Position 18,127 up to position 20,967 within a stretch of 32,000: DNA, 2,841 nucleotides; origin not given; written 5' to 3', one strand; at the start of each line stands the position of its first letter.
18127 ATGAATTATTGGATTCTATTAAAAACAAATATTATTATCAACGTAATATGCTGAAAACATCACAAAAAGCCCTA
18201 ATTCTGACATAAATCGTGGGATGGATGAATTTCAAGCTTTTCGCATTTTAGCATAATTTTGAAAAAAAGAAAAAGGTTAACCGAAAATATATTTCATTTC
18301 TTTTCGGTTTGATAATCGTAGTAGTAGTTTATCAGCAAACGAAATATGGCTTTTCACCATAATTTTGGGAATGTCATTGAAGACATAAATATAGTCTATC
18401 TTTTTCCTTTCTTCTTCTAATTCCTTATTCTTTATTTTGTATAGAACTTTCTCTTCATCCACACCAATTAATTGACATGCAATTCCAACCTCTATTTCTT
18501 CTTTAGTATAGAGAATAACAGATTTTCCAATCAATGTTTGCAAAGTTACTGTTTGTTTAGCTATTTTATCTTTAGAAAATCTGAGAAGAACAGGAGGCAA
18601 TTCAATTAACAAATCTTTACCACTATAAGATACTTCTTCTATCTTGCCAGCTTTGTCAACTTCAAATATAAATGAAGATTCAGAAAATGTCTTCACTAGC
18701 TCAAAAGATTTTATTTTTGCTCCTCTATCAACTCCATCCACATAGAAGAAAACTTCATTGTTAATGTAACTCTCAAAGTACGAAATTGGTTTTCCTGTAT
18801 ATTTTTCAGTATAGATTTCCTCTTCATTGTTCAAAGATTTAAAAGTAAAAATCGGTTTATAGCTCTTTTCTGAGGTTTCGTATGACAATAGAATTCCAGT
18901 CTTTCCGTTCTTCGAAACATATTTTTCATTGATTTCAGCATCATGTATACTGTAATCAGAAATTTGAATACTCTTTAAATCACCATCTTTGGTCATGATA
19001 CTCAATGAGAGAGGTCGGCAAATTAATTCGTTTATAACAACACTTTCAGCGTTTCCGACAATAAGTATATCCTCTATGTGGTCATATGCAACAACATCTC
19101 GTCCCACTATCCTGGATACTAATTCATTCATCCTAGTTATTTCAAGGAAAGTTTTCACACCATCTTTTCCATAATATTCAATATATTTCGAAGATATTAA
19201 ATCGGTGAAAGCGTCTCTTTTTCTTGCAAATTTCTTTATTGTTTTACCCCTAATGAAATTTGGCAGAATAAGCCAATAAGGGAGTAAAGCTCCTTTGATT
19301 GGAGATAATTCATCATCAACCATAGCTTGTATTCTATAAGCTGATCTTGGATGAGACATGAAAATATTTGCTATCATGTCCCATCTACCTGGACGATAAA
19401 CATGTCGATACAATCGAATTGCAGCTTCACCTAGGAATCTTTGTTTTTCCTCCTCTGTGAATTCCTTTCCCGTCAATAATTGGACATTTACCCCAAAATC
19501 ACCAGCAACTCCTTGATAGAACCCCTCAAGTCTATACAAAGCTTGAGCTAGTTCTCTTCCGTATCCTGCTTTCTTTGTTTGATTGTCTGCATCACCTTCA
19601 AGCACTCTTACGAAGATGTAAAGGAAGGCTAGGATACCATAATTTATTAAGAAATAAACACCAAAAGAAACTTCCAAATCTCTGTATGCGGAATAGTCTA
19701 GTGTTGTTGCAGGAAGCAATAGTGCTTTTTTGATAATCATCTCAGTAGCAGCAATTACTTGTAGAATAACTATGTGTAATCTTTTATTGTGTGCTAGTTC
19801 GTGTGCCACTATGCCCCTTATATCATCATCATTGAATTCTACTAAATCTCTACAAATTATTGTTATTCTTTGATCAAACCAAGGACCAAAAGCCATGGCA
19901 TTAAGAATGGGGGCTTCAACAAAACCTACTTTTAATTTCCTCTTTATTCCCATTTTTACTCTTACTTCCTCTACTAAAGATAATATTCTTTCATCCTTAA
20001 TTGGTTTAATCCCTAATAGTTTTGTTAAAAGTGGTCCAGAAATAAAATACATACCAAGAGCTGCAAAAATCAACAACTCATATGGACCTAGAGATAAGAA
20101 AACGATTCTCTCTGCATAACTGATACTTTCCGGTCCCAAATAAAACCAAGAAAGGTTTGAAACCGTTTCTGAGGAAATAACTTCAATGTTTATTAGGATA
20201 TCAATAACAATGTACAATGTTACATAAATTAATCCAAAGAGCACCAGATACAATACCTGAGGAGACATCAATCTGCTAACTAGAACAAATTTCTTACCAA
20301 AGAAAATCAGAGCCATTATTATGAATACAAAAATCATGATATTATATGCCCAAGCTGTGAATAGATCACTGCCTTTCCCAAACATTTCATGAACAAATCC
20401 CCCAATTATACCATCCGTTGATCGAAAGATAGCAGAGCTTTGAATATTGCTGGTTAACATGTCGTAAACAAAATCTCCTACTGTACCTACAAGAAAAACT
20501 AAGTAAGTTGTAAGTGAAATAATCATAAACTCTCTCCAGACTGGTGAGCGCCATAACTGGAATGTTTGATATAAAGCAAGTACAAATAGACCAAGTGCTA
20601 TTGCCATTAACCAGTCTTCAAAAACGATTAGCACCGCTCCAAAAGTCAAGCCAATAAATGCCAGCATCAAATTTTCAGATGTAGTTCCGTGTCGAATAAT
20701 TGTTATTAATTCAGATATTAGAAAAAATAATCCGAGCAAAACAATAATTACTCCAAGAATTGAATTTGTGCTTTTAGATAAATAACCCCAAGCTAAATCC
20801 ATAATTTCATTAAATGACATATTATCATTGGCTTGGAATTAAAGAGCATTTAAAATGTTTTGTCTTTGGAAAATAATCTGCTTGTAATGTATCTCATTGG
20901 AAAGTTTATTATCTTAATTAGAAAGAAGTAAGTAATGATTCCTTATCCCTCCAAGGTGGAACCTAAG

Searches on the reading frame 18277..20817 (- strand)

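Call 40: search_protein_families(library=pfam, proteins=[window:18277-20817:-], max_evalue=0.001)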
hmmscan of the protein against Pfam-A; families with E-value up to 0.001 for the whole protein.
window:18277-20817:- (846 aa): 2 families
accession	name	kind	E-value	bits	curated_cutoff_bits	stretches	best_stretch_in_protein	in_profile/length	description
PF01435.24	Peptidase_M48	-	5.6e-13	49.6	20.3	1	273-499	2-182/186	Peptidase family M48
PF05569.17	Peptidase_M56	-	4.1e-05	23.3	31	1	256-361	115-221/296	BlaR1 peptidase M56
